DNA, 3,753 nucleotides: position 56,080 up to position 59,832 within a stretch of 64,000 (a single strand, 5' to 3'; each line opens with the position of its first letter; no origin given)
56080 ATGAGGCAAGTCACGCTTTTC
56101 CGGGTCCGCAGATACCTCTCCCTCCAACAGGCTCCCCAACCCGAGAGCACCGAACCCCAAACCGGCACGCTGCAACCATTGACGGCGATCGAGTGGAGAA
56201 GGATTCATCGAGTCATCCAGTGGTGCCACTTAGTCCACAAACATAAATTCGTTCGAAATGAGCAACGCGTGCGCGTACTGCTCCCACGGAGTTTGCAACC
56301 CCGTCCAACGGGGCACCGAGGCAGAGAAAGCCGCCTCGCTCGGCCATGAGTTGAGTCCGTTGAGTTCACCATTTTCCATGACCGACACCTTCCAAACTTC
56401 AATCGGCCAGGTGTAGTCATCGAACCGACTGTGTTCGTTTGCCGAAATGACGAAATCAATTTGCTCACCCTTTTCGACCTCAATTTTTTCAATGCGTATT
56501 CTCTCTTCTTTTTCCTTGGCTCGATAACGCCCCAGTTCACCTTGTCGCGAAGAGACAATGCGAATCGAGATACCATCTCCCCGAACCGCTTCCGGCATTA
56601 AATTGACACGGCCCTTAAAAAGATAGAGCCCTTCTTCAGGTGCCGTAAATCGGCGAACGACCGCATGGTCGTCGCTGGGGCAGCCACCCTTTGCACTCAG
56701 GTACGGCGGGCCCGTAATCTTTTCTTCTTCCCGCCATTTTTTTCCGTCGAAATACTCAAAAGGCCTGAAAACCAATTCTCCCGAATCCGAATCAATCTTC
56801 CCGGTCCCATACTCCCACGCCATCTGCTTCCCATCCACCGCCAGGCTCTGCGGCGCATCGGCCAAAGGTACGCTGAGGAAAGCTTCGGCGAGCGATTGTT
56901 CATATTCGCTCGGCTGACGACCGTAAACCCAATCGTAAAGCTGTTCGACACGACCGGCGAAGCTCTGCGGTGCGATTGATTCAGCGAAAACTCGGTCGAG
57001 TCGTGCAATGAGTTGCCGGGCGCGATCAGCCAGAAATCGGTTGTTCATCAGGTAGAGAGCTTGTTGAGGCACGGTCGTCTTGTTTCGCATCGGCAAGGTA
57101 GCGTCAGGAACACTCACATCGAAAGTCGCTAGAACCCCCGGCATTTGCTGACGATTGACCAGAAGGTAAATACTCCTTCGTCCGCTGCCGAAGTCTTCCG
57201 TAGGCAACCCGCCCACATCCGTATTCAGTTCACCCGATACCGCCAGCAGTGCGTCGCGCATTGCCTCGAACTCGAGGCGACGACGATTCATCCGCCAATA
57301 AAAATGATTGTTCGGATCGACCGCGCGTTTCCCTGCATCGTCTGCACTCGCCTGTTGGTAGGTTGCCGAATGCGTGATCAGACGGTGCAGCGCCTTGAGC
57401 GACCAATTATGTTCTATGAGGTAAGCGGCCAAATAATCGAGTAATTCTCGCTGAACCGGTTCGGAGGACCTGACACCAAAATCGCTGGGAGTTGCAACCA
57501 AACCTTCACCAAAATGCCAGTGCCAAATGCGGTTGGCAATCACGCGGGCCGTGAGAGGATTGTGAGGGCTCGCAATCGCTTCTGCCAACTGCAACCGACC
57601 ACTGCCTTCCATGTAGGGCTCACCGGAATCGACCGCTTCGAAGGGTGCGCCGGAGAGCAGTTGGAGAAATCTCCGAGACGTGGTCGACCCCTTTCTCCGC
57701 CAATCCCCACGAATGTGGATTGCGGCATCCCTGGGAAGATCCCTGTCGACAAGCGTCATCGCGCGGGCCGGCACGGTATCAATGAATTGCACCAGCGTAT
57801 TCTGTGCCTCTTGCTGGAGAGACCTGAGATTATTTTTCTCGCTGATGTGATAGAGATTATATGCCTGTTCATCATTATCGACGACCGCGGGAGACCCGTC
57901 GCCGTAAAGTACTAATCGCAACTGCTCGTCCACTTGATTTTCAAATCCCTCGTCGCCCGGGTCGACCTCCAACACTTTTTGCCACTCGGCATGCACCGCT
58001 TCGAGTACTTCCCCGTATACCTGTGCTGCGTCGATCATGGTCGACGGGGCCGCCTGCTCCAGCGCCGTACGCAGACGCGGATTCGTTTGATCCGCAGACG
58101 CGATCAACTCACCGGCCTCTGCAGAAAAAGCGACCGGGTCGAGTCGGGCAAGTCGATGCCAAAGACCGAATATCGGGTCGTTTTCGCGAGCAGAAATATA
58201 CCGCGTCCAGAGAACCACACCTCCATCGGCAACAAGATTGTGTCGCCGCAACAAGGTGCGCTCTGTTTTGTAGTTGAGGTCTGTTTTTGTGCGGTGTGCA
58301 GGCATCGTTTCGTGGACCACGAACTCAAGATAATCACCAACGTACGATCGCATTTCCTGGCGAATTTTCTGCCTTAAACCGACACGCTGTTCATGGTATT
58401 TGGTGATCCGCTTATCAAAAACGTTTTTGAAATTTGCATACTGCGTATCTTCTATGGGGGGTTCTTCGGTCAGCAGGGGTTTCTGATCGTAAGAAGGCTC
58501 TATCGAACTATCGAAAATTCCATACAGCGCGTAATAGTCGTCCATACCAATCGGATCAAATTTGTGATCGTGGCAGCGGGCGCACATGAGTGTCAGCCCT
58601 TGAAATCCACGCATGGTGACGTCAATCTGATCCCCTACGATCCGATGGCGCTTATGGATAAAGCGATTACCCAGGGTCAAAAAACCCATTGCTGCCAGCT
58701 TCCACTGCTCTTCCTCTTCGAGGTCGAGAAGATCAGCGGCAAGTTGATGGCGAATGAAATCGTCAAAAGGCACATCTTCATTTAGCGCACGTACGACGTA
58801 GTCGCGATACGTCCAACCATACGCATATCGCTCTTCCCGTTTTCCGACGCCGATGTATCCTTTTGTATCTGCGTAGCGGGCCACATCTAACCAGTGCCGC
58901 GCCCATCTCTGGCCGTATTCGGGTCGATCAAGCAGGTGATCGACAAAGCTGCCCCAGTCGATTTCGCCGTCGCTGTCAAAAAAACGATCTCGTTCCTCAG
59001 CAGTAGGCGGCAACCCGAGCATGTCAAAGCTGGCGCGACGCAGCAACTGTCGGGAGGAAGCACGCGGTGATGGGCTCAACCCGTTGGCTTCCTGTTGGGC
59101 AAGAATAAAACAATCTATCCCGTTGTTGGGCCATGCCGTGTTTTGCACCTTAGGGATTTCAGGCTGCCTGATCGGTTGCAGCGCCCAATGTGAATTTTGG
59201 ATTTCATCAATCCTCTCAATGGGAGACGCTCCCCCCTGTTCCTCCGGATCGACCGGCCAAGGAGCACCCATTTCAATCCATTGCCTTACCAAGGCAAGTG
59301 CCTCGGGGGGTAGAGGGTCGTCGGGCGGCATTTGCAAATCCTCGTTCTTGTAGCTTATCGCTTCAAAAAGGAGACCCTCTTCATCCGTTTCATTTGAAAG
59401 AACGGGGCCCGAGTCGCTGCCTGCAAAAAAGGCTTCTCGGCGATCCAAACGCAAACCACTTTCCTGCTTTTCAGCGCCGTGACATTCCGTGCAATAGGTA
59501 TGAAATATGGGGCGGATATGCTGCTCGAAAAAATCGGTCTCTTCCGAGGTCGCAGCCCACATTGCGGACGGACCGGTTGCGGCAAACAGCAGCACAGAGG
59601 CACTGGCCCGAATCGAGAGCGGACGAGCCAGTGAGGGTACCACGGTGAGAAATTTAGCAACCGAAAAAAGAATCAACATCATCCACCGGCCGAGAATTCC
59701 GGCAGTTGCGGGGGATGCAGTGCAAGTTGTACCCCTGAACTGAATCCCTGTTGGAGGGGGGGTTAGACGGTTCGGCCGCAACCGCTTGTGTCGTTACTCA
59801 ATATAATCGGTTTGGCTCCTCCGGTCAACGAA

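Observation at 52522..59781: Four-gene operon: PSCyt/DUF1549/DUF1553, DUF1501, DUF1501, xylose-isomerase-like TIM barrel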

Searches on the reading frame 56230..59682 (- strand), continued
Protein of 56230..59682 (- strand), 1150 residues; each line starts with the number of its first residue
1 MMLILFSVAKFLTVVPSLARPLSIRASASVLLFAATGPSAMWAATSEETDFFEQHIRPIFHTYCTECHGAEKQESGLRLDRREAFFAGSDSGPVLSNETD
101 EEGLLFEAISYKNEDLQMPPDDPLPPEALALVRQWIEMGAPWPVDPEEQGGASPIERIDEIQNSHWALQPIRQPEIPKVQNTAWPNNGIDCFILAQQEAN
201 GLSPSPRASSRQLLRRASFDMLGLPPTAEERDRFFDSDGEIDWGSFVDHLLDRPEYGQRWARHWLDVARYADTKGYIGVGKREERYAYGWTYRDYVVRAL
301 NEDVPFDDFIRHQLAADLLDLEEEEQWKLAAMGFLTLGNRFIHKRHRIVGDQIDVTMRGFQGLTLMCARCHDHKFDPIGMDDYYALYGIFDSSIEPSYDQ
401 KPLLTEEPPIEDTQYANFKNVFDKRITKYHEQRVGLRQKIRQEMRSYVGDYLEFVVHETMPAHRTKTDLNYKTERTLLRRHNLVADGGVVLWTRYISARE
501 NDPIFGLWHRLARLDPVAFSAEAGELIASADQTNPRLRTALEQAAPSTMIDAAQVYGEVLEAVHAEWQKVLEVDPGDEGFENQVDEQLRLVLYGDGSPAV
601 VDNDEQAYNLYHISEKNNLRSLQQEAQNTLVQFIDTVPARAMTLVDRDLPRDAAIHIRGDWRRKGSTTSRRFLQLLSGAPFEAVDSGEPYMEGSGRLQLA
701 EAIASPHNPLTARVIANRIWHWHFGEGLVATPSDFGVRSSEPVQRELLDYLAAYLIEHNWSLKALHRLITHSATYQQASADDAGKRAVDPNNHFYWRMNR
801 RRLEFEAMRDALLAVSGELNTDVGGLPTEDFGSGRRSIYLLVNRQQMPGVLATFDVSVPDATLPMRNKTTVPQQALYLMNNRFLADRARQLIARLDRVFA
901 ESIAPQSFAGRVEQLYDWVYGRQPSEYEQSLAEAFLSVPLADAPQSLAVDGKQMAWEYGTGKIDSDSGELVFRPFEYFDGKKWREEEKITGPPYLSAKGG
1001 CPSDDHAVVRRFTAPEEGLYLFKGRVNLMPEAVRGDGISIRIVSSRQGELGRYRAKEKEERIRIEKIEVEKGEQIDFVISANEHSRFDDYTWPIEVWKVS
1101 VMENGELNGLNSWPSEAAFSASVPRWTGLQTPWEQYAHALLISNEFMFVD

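Call 61: fold_search(model_id=the predicted structure, library=pdb)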
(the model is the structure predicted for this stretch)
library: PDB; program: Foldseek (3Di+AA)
matches with E <= 10: 1429; with E <= 0.001: 0
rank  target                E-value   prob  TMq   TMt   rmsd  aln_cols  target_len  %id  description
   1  2q8o_A                6.3e-03  1.00  0.06  0.47  10.5       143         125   16  crystal structure of mouse GITR ligand dimer (released 2007-12-25)
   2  3fc0_B                6.5e-03  1.00  0.06  0.47  10.2       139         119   16  1.8 A crystal structure of murine GITR ligand dimer expressed in Drosophila melanogaster S2 cells (released 2008-12-30)
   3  5j6y                  6.8e-03  1.00  0.07  0.29   6.5       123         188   14  Crystal structure of PA14 domain of MpAFP Antifreeze protein (released 2017-06-07)
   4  3k51_A                7.1e-03  0.99  0.06  0.36  11.5       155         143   12  Crystal Structure of DcR3-TL1A complex (released 2010-10-13)
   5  6m8m                  7.8e-03  1.00  0.07  0.34   5.3       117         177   12  PA14 sugar-binding domain from RTX adhesin (released 2019-09-04)
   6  6x7z                  8.4e-03  1.00  0.07  0.30   6.5       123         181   14  Inositol-bound structure of Marinomonas primoryensis PA14 carbohydrate-binding domain (released 2021-06-02)
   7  2q1m                  8.8e-03  1.00  0.07  0.53  11.2       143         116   12  Crystal Structure of human GITRL (released 2007-11-13)
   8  6x8a_A                8.8e-03  1.00  0.07  0.29   6.5       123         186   14  Sucrose-bound structure of Marinomonas primoryensis PA14 carbohydrate-binding domain (released 2021-06-02)
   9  2xon_L                9.6e-03  1.00  0.07  0.45  11.4       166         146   12  Structure of TmCBM61 in complex with beta-1,4-galactotriose at 1.4 A resolution (released 2010-09-08)
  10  6x8d                  9.6e-03  1.00  0.07  0.30   6.5       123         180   14  Arabinose-bound structure of Marinomonas primoryensis PA14 carbohydrate-binding domain (released 2021-06-02)
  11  7khd_A                1.0e-02  1.00  0.07  0.51  11.5       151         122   12  Human GITR-GITRL complex (released 2021-03-03)
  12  2y6j                  1.0e-02  0.99  0.08  0.36  12.1       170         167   11  X-2 engineered mutated CBM4-2 Carbohydrate Binding Module from a Thermostable Rhodothermus marinus Xylanase (released 2012-03-07)
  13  8atm_B                1.0e-02  0.18  0.09  0.07  39.9      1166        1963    9  Structure of the giant inhibitor of apoptosis, BIRC6 (composite map) (released 2023-03-08)
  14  8xmz_A                1.1e-02  1.00  0.07  0.46   6.2       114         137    6  Crystal structure of a novel porphyran-binding carbohydrate binding module (released 2024-01-17)
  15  8hcj_C                1.1e-02  0.99  0.06  0.15  11.8       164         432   11  Structure of GH43 family enzyme, Xylan 1, 4 Beta- xylosidase from pseudopedobacter saltans (released 2023-11-15)
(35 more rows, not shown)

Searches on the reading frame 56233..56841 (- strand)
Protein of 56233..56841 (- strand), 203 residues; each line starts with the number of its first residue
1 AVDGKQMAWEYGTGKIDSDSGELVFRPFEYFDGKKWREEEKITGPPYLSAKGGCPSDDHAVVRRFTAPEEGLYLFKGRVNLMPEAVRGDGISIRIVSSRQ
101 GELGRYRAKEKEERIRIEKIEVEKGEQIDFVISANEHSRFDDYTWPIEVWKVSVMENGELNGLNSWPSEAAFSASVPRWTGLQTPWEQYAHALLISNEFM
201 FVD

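Call 81: search_protein_families(library=pfam, proteins=[window:56233-56841:-], max_evalue=1)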
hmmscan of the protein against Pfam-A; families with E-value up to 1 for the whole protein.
seq(203 aa): 0 families

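Call 88: search_protein_representatives(protein=window:56308-56841:-)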
Query: 178 residues. Proteins with E-value up to 0.001 (for the whole library): 533; up to 1e-10: 197; up to 1e-30: 2. The best 150 are listed.
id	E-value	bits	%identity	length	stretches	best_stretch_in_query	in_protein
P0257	2.2e-35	138.3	42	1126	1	5-177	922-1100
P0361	2.2e-31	125.3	39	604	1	8-177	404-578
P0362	1.3e-25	106.5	31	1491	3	47-160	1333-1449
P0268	1.7e-23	99.6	37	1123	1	6-177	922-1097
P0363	3.5e-21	92.0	41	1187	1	8-149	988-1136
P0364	1.4e-20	90.1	32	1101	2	8-147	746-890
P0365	2.3e-19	86.1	35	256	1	7-170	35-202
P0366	2.4e-19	86.1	34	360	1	5-173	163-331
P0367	2.7e-19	85.9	35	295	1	4-177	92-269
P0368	3.2e-19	85.7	42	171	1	44-177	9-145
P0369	4.0e-19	85.4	35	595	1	6-177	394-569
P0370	4.0e-19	85.3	39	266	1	4-152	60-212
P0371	3.0e-18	82.5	36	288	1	6-149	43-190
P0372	3.4e-18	82.3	39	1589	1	2-148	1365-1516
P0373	4.1e-18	82.0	37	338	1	5-159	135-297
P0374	4.6e-18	81.9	38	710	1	8-147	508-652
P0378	1.5e-17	80.2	37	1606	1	7-149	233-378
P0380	3.3e-17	79.1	38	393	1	6-156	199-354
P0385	1.4e-16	77.0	37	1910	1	7-149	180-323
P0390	2.3e-16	76.4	35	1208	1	7-149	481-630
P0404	1.3e-15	73.9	36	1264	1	8-149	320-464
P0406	1.6e-15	73.6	35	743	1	7-150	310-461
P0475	3.0e-13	66.2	34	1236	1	7-149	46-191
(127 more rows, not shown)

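Call 89: search_protein_families(library=pfam, proteins=[P0378, P0385, P0390, P0404, P0475, P0366, P0371, P0380, P0406, P0374], max_evalue=0.0001)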
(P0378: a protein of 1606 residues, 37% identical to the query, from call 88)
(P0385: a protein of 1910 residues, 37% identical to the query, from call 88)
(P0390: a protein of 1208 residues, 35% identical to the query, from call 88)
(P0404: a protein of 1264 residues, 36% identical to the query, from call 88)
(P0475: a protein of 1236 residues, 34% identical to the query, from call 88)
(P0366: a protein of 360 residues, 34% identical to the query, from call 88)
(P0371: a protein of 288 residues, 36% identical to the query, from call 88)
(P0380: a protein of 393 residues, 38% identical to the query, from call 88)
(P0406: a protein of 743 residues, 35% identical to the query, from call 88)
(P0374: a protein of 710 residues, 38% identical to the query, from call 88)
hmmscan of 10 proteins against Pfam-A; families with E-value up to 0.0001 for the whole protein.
P0378 (1606 aa): 4 families
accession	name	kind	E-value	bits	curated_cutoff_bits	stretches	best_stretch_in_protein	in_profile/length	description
PF20407.5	DUF1583_N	-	1.2e-95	317.7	22.9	2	1376-1523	2-150/150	Domain of unknown function (DUF1583_N)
PF07619.16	DUF1581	-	6.5e-42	142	27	2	1277-1360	1-84/84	Protein of unknown function (DUF1581)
PF06439.18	3keto-disac_hyd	-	2.6e-11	44.3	26.8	0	1452-1501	115-173/187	3-keto-disaccharide hydrolase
PF07622.18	DUF1583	-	4.8e-05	23.2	22.9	1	1529-1591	1-62/256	Protein of unknown function (DUF1583) C domain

P0385 (1910 aa): 7 families
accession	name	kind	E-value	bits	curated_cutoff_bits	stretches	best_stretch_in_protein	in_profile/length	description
PF20407.5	DUF1583_N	-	5.6e-95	315.5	22.9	2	1224-1366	5-148/150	Domain of unknown function (DUF1583_N)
PF07622.18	DUF1583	-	1.3e-38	133.2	22.9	1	1374-1611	1-242/256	Protein of unknown function (DUF1583) C domain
PF07619.16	DUF1581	-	8.8e-34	116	27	2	1127-1202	1-76/84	Protein of unknown function (DUF1581)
PF13385.13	Laminin_G_3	-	1.9e-18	67.5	27.6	1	1634-1777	1-144/151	Concanavalin A-like lectin/glucanases superfamily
PF13646.12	HEAT_2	-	1.1e-12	48.4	27.7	1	1831-1901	15-85/88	HEAT repeats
PF06439.18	3keto-disac_hyd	-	6.5e-11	43.1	26.8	0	1119-1152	123-156/187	3-keto-disaccharide hydrolase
PF03130.22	HEAT_PBS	-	7.1e-06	26.5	20.9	0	1832-1857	1-27/27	PBS lyase HEAT-like repeat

P0390 (1208 aa): 1 family
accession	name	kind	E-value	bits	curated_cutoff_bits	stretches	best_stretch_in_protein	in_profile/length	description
PF13385.13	Laminin_G_3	-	7.4e-10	39.6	27.6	1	275-436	3-142/151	Concanavalin A-like lectin/glucanases superfamily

P0404 (1264 aa): 2 families
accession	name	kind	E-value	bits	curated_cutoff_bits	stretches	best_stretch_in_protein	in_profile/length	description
PF20407.5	DUF1583_N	-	5.5e-49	166.2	22.9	1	851-992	7-149/150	Domain of unknown function (DUF1583_N)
PF07619.16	DUF1581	-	1.6e-19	70.3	27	1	692-765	4-76/84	Protein of unknown function (DUF1581)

P0475 (1236 aa): 2 families
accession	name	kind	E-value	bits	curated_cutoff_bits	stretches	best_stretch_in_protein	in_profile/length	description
PF20407.5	DUF1583_N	-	5e-42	143.6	22.9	1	572-718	4-150/150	Domain of unknown function (DUF1583_N)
PF07619.16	DUF1581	-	2.2e-41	140.3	27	2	1096-1172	1-77/84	Protein of unknown function (DUF1581)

P0366 (360 aa): 1 family
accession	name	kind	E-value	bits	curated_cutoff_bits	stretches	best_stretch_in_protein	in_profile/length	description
PF07587.16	PSD1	-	1.5e-35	123.2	28.5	1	4-148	94-243/244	Protein of unknown function (DUF1553)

P0371 (288 aa): 0 families

P0380 (393 aa): 1 family
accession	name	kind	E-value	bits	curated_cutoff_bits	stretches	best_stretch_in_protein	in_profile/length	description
PF07587.16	PSD1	-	3.7e-36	125.2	28.5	1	1-182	76-243/244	Protein of unknown function (DUF1553)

P0406 (743 aa): 3 families
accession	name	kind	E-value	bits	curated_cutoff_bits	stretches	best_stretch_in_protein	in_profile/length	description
PF13180.12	PDZ_2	-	1.1e-17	64.5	27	1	663-740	1-78/80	PDZ domain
PF17820.7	PDZ_6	-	2.2e-10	40.6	27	1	677-731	1-54/54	PDZ domain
PF00595.29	PDZ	-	1e-08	35.8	23.2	1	668-729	15-80/81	PDZ domain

P0374 (710 aa): 2 families
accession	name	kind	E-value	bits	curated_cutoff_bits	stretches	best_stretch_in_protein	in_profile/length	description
PF07587.16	PSD1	-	5.2e-80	268.8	28.5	2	320-494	65-243/244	Protein of unknown function (DUF1553)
PF07583.16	PSCyt2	-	1.3e-17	64.9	29.8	1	4-48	163-207/209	Protein of unknown function (DUF1549)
